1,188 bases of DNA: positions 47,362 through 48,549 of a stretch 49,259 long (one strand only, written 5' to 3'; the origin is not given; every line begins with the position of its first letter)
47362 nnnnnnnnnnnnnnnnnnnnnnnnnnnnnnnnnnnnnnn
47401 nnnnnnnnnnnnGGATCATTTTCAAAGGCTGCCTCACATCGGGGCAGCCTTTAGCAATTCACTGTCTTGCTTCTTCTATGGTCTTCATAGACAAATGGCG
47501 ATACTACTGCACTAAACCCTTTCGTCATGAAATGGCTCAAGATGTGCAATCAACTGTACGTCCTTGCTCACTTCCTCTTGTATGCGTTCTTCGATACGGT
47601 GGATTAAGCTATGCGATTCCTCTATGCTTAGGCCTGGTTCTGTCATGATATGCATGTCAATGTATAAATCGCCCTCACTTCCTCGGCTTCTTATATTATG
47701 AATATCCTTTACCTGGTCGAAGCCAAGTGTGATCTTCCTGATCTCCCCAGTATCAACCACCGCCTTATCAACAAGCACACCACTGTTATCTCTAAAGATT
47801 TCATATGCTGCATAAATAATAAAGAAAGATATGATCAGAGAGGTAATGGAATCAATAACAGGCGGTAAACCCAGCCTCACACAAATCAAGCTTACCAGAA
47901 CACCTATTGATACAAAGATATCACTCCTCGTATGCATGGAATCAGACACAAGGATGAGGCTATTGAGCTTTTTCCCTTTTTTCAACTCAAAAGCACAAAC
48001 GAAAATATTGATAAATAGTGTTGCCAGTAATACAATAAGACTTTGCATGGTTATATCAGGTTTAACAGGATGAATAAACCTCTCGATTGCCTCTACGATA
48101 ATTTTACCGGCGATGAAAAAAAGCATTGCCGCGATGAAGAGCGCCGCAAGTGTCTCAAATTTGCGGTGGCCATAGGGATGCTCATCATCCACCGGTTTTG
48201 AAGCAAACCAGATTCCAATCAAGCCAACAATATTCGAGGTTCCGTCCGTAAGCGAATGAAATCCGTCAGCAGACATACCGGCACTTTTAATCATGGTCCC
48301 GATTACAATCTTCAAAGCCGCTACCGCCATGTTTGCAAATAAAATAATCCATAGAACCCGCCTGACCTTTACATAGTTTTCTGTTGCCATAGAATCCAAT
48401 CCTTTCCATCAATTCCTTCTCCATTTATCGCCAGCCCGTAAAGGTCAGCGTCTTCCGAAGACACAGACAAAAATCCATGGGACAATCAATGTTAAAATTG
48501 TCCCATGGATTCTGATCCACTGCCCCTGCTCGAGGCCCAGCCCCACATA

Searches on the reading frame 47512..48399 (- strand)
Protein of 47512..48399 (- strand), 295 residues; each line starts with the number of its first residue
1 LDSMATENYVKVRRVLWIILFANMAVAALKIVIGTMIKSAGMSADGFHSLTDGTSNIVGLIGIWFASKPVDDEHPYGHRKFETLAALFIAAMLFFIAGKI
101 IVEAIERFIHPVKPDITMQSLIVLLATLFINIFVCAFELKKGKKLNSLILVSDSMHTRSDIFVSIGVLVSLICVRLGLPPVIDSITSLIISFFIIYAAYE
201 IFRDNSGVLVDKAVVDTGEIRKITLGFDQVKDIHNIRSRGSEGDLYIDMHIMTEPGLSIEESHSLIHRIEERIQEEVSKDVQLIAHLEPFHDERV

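Call 94: search_protein_families(library=pfam, proteins=[window:47512-48399:-], max_evalue=0.00001)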
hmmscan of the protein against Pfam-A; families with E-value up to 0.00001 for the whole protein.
window:47512-48399:- (295 aa): 2 families
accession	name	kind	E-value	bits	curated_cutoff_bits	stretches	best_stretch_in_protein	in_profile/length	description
PF01545.26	Cation_efflux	-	6.3e-48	163.6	26.6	1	16-209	1-197/198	Cation efflux family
PF16916.11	ZT_dimer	-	2.2e-17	63.3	26.7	1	217-290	6-78/78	Dimerisation domain of Zinc Transporter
